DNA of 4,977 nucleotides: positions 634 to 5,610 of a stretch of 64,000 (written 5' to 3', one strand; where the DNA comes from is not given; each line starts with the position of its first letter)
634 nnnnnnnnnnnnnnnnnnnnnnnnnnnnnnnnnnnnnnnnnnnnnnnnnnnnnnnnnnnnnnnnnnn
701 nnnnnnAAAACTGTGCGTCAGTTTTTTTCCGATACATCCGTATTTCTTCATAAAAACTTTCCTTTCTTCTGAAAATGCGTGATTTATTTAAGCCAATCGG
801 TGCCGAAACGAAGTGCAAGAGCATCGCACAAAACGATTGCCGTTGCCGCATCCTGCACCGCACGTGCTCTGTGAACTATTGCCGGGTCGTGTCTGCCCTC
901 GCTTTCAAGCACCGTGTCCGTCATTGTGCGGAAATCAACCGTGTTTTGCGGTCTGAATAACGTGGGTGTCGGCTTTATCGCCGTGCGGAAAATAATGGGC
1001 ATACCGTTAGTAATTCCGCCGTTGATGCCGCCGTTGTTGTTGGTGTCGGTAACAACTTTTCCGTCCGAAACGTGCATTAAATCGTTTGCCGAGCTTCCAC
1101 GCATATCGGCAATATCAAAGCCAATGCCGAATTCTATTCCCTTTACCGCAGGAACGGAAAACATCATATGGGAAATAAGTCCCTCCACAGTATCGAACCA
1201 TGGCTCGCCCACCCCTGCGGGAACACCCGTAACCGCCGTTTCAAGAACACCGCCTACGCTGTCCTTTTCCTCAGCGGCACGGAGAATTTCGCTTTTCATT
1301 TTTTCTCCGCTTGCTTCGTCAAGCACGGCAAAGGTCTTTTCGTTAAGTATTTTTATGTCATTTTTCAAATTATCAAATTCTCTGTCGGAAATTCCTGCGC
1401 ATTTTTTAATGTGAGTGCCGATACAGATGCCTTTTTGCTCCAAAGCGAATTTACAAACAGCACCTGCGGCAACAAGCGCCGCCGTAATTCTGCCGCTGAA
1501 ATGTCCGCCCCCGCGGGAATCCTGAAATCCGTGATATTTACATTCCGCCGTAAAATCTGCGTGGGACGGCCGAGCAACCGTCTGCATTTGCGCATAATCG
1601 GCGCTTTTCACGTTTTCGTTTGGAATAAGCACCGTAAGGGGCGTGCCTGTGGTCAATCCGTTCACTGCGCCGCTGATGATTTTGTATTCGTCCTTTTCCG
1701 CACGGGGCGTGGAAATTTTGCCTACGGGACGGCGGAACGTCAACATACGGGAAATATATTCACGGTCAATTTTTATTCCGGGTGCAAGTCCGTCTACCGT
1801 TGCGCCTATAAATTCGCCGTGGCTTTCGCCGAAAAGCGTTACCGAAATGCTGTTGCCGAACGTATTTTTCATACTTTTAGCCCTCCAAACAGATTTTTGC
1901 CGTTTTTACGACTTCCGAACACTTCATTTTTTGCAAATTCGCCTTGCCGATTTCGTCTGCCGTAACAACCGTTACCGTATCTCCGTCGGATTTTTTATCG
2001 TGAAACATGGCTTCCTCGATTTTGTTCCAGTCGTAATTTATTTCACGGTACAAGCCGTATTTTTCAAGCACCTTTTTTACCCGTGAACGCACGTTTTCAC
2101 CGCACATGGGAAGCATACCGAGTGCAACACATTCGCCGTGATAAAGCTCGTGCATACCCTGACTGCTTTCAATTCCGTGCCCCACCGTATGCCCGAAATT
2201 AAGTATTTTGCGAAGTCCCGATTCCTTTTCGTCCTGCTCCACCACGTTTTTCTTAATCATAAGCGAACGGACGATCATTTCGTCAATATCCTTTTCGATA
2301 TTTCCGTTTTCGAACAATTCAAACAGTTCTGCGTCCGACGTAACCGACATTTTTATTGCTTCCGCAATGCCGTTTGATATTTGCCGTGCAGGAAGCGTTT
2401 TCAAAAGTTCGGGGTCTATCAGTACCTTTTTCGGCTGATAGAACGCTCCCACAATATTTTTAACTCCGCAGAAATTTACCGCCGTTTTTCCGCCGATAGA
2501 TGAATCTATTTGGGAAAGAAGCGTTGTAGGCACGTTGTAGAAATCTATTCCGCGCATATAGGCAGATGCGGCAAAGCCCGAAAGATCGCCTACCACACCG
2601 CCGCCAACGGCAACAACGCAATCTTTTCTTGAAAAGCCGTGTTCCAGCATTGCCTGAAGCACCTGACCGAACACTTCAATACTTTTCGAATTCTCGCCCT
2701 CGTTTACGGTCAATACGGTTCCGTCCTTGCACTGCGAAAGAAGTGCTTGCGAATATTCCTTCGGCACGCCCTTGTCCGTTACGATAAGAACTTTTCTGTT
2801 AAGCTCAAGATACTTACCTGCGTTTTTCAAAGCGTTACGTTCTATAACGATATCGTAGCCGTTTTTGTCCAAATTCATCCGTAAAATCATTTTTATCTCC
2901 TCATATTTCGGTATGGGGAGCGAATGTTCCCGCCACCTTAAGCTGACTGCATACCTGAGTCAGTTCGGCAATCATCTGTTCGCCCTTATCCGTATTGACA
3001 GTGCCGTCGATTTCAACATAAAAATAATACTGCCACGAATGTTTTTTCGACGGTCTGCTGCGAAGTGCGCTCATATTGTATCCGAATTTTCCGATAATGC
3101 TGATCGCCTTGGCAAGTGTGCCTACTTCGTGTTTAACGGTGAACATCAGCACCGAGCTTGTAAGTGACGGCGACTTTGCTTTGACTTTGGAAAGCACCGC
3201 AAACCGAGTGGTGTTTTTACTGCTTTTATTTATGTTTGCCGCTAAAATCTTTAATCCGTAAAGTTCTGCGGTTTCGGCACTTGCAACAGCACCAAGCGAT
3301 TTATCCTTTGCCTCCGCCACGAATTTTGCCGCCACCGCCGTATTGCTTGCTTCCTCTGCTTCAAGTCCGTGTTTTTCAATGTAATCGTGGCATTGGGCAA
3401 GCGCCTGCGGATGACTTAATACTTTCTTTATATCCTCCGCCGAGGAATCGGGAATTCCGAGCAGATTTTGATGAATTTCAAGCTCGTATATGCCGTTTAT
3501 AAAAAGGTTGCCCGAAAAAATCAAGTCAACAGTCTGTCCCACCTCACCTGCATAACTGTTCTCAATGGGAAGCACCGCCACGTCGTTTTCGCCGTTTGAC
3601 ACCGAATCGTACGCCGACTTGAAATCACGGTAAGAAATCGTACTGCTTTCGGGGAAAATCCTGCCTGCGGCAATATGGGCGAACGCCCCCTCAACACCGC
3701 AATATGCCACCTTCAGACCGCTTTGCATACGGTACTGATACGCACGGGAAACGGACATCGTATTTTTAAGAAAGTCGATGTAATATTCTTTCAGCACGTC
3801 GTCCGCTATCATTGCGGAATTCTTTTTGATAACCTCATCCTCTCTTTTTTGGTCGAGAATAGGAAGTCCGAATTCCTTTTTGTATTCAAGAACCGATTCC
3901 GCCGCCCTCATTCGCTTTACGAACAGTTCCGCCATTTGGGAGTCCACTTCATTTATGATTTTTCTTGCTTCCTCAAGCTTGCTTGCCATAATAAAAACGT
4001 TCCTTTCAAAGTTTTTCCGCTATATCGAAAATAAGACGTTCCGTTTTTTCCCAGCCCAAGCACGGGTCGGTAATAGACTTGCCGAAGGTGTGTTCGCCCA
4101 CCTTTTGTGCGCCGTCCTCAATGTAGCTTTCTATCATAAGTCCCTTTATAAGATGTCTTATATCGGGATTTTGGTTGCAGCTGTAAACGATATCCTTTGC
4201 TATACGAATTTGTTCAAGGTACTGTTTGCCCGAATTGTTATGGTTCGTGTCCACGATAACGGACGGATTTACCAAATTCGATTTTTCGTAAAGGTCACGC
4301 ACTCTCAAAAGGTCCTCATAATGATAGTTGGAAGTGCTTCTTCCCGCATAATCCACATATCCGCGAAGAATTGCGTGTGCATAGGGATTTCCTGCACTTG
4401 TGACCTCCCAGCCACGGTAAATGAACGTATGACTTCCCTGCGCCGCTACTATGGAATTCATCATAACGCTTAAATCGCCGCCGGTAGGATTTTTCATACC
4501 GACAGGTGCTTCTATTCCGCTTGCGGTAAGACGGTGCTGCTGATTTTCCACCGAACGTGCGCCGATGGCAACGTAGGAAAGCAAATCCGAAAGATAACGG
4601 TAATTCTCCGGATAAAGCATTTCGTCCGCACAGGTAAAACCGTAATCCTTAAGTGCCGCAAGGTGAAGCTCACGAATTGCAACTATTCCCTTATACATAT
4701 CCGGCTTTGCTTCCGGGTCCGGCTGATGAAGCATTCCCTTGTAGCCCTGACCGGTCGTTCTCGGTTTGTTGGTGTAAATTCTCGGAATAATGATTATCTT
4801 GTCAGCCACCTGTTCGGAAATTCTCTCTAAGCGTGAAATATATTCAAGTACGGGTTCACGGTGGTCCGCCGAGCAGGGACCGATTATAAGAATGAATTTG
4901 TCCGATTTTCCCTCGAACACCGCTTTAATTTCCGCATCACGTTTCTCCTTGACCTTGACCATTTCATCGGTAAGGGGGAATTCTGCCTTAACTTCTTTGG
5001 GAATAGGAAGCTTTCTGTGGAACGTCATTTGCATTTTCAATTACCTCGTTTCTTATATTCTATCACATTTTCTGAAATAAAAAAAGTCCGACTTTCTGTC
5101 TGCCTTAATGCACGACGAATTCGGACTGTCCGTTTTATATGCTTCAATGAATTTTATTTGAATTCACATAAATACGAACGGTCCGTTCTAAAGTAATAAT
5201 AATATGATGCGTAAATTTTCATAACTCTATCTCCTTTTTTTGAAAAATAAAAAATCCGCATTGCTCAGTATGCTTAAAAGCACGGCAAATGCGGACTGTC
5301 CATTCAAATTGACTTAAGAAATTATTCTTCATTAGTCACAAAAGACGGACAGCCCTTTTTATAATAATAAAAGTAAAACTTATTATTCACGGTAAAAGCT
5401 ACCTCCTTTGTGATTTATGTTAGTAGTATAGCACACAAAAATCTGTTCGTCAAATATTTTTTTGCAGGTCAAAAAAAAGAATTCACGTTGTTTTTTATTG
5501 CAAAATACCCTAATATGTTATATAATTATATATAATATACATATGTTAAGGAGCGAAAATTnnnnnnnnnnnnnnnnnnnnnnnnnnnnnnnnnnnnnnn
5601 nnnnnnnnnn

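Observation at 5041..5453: Two tandem Tyr/Phe-rich leader-peptide attenuators upstream of a Firmicute aromatic amino-acid operon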

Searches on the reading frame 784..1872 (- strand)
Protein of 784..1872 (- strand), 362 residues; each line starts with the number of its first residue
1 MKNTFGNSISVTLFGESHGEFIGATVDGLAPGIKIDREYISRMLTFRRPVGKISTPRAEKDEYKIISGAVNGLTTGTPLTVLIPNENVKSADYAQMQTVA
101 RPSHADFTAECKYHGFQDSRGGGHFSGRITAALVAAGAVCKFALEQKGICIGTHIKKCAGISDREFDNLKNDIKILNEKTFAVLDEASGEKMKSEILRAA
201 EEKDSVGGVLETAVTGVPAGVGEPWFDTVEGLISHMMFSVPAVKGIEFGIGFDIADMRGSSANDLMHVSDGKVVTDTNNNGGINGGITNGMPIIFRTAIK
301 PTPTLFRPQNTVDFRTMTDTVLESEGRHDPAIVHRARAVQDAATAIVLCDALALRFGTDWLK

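Call 9: search_protein_families(library=pfam, proteins=[window:784-1872:-])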
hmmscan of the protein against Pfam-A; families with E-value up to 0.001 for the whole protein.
window:784-1872:- (362 aa): 1 family
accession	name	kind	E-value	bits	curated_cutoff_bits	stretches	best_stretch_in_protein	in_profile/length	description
PF01264.26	Chorismate_synt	-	1.2e-119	399.3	27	1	10-352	2-326/327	Chorismate synthase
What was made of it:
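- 784..3989 (-): Rest of the operon: pheA (chorismate mutase + prephenate dehydratase + ACT, 2901-3989), aroB (1877-2890), aroC (784-1872). Pfam (call 9).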

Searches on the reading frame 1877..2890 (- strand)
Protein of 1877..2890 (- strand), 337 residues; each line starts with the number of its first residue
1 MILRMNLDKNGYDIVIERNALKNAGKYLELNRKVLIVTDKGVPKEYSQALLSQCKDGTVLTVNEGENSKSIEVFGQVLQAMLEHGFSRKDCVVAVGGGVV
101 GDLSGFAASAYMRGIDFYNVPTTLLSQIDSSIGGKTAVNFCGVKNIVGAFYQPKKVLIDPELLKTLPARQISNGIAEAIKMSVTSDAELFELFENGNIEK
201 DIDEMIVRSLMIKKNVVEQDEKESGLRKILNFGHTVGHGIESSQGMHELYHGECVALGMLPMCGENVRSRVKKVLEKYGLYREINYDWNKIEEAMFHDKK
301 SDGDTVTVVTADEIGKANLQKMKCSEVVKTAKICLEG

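Call 9: search_protein_families(library=pfam, proteins=[window:1877-2890:-])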
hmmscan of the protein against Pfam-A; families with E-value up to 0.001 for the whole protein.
window:1877-2890:- (337 aa): 4 families
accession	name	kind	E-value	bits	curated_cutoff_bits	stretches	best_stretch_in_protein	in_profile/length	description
PF01761.26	DHQ_synthase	-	6.6e-47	158.4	24.2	1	60-172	2-114/115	3-dehydroquinate synthase N-terminal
PF24621.2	DHQS_C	-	3.2e-31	108.6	27.6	1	174-301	1-144/144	3-dehydroquinate synthase C-terminal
PF00465.25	Fe-ADH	-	8.1e-09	35.7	31.3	1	14-112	4-104/168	Iron-containing alcohol dehydrogenase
PF13685.12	Fe-ADH_2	-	3.8e-08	33.9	28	1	15-124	1-108/149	Iron-containing alcohol dehydrogenase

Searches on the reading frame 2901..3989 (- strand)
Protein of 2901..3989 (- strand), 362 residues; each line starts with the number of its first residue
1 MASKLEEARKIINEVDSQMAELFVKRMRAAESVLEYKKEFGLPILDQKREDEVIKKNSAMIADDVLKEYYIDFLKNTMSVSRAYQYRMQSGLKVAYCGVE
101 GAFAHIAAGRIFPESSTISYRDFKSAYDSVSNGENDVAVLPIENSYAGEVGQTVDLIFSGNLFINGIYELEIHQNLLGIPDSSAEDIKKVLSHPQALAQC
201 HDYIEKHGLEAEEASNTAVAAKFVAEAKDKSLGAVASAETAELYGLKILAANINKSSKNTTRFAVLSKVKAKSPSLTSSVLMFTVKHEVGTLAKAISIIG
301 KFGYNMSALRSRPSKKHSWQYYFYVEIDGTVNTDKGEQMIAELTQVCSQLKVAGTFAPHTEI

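Call 9: search_protein_families(library=pfam, proteins=[window:2901-3989:-])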
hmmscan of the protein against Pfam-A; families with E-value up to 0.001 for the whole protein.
window:2901-3989:- (362 aa): 3 families
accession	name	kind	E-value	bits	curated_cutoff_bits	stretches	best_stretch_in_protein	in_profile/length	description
PF00800.23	PDT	-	4.6e-54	183.4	25.2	1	94-269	1-179/181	Prephenate dehydratase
PF01817.26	CM_2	-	1.6e-16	60.7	27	1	9-86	2-80/80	Chorismate mutase type II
PF01842.31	ACT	-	3.4e-05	24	27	1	280-334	2-55/66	ACT domain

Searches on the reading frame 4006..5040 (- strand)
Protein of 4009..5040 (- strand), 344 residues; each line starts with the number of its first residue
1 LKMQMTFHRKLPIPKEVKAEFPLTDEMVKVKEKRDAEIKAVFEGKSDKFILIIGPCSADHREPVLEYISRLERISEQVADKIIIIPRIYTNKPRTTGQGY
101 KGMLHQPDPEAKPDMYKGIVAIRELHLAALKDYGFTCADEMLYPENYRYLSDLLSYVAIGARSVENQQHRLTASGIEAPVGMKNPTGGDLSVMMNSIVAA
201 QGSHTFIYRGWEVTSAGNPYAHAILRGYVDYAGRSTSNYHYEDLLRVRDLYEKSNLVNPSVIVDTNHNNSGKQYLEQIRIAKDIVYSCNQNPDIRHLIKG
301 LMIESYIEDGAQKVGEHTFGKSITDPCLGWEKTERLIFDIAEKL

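Call 8: find_related_loci(query=window:4006-5034:-, collection=genome_contigs, flank=3000)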
Query window:4006-5034:- (342 aa) in genome_contigs; peptide patterns used: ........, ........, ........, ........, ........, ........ (x = any residue, [..] = any of these).
600 stretches matched a pattern (row limit reached: there are more); 597 encode a relative of the query (tblastn E <= 1e-3); the best 80 are kept; 80 distinct loci.
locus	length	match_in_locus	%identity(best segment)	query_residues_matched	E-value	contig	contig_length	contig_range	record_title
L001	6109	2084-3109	86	1-342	0e+0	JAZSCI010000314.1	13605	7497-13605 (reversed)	MAG: Acutalibacteraceae bacterium isolate T1900044916_TS20190382.MAGScoT_cleanbin_000046 SGB_3338_k141_2378417, whole ge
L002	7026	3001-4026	86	1-342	0e+0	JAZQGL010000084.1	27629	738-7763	MAG: Faecousia sp. isolate T1900044630_TS20190096.MAGScoT_cleanbin_000034 SGB_1026_k141_1870954, whole genome shotgun se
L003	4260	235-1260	83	1-342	0e+0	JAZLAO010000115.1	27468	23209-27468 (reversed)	MAG: Eubacteriales bacterium isolate T1900045075_TC20190069.MAGScoT_cleanbin_000015 SGB_4632_k141_966426, whole genome s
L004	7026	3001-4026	83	1-342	0e+0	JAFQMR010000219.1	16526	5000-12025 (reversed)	MAG: Clostridia bacterium isolate RGIG1959 Goat_Cecum.Co__c2916502, whole genome shotgun sequence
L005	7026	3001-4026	85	1-342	0e+0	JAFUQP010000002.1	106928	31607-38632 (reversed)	MAG: Clostridia bacterium isolate RGIG4736 Roe_deer_Rectum.Co__c66398, whole genome shotgun sequence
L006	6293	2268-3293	84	1-342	0e+0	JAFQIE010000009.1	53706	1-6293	MAG: Lachnospiraceae bacterium isolate RGIG1842 Goat_Cecum-5__c180667, whole genome shotgun sequence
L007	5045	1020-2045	83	1-342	0e+0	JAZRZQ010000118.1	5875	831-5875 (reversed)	MAG: Eubacteriales bacterium isolate T1900044946_TS20190412.MAGScoT_cleanbin_000017 SGB_3482_k141_136598, whole genome s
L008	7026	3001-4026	82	1-342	0e+0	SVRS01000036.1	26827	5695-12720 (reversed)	MAG: Oscillospiraceae bacterium isolate SIG649 NODE_35898_length_26827_cov_2.763783, whole genome shotgun sequence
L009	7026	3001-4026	84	1-342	0e+0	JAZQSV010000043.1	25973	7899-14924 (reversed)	MAG: Acutalibacteraceae bacterium isolate T1900045195_TC20190191.MAGScoT_cleanbin_000011 SGB_5315_k141_1358797, whole ge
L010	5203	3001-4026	82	1-342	0e+0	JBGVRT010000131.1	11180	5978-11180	MAG: Eubacteriales bacterium isolate fecal_MAG_134 fecal_MAG_134_contig_0131, whole genome shotgun sequence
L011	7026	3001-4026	82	1-342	0e+0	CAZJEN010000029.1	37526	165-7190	MAG TPA_asm: uncultured Lachnospiraceae bacterium isolate SRP350583_co4_284 genome assembly, contig: NODE_973_length_375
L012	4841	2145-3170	81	1-342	0e+0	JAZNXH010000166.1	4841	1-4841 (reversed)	MAG: Lachnospiraceae bacterium isolate T1900044779_TS20190245.MAGScoT_cleanbin_000035 SGB_2542_k141_2304980, whole genom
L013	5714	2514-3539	79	1-342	0e+0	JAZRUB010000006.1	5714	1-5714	MAG: Eubacteriales bacterium isolate T1900045337_YK20190026.MAGScoT_cleanbin_000042 SGB_6626_k141_466517, whole genome s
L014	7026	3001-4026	79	1-342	0e+0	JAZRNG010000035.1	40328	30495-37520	MAG: Acutalibacteraceae bacterium isolate T1900045411_YK20190101.MAGScoT_cleanbin_000042 SGB_7012_k141_406132, whole gen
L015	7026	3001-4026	79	1-342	0e+0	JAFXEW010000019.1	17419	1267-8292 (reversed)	MAG: Lachnospiraceae bacterium isolate RGIG6352 Sheep_Rectum-4__c121287, whole genome shotgun sequence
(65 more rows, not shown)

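Call 9: search_protein_families(library=pfam, proteins=[window:4006-5034:-])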
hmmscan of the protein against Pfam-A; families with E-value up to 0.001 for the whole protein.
window:4006-5034:- (342 aa): 1 family
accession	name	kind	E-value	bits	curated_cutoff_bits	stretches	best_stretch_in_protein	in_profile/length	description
PF00793.26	DAHP_synth_1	-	1.2e-46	159.2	25.5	1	34-333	8-267/270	DAHP synthetase I family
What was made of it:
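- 4006..5034 (-): aroF/aroG-type DAHP synthase, the first regulated gene (RBS GAGG at 5047-5044, ATG at 5034). Pfam DAHP_synth_1, 1.2e-46 (call 9).
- Checked: Downstream genes: DAHP synthase (4006-5034), chorismate mutase-prephenate dehydratase, 3-dehydroquinate synthase and chorismate synthase (Pfam, call 9).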

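Call 47: search_protein_families(library=pfam, proteins=[L008:2024-2881:+, L008:492-1601:+])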
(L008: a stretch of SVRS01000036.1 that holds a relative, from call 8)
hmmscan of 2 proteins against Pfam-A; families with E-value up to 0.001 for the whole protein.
L008:2024-2881:+ (285 aa): 3 families
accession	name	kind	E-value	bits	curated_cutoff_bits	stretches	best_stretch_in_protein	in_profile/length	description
PF02153.23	PDH_N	-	7.7e-28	97.4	26.5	1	22-165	2-144/154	Prephenate dehydrogenase, nucleotide-binding domain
PF20463.3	PDH_C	-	1.9e-18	67.1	22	1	178-273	1-101/102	Prephenate dehydrogenase, dimerization domain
PF03446.21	NAD_binding_2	-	0.00069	20.1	21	0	8-127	1-121/161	NAD binding domain of 6-phosphogluconate dehydrogenase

L008:492-1601:+ (369 aa): 0 families

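Call 56: find_encoding_contigs(protein=window:4009-5034:-, flank=1500, max_places=4)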
Protein window:4009-5034:- (342 aa): no gene with exactly this product is on record in the collection.

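Call 57: find_encoding_contigs(protein=window:4009-5040:-, flank=1500, max_places=4)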
Protein window:4009-5040:- (344 aa): no gene with exactly this product is on record in the collection.
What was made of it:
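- Tried and rejected: Two exact-protein look-ups failed to find it (calls 56, 57).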

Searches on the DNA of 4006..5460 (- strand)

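Call 24: search_rna_families(sources=[L008, L011, L013, L016, L018, L019, L020, L021, L022, L023, L025, L026, L027, L028, L030, L035, L037, L042, L047, L072], threshold=gathering)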
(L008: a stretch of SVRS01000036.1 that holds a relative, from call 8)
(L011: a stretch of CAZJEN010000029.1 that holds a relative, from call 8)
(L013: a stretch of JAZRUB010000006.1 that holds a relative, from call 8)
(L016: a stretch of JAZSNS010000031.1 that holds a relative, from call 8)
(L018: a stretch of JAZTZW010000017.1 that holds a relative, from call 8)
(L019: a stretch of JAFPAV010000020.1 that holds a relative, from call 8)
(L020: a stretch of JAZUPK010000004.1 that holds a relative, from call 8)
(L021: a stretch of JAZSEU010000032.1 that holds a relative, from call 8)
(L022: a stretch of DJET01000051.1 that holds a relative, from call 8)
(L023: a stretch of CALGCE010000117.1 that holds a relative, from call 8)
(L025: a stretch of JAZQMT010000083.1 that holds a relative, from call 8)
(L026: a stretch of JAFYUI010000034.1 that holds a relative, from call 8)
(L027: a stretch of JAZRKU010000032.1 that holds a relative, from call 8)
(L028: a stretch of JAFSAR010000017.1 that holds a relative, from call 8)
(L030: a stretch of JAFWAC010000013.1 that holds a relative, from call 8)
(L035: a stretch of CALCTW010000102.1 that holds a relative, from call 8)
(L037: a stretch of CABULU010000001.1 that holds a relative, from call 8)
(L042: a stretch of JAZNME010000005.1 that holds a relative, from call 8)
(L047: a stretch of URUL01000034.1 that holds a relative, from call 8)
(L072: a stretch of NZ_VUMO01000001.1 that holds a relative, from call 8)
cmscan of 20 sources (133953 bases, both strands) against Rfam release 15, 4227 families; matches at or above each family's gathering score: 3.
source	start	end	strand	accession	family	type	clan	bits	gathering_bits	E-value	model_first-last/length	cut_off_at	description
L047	5357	5430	-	RF00005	tRNA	Gene; tRNA;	CL00001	70.7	29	4.1e-13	1-71/71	no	tRNA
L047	5098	5170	-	RF00005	tRNA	Gene; tRNA;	CL00001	63.1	29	5.1e-11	1-71/71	no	tRNA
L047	5497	5570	-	RF00005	tRNA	Gene; tRNA;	CL00001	62.5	29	7.6e-11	1-71/71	no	tRNA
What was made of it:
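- Tried and rejected: A search of 20 relatives' loci that lack the unit, done to see what replaces it, found only tRNAs (call 24).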

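Call 52: search_rna_families(source=window, start=5030, end=5460, threshold=evalue, max_evalue=10)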
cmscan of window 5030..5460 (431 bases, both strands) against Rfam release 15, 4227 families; matches with E-value up to 10: 5.
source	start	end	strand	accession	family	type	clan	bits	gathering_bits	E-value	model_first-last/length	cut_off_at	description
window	5198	5238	-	RF03091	Clostridium-PBP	Gene; sRNA;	-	21.6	94.4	1.7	1-73/73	no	Clostridium-PBP RNA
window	5070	5228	-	RF00121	MicC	Gene; sRNA;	-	16.4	90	7.6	1-123/123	no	MicC RNA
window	5048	5190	+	RF01819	RsaD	Gene; sRNA;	-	15.6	50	2.4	1-189/189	no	RNA Staph. aureus D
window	5286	5413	-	RF02696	Teg49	Gene; sRNA;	-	15.6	186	5.8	1-196/196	no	Teg49 sRNA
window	5081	5177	-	RF02875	AS-pc01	Gene; antisense;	-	13.6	79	9.4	1-99/99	no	Antisense to pHK01_035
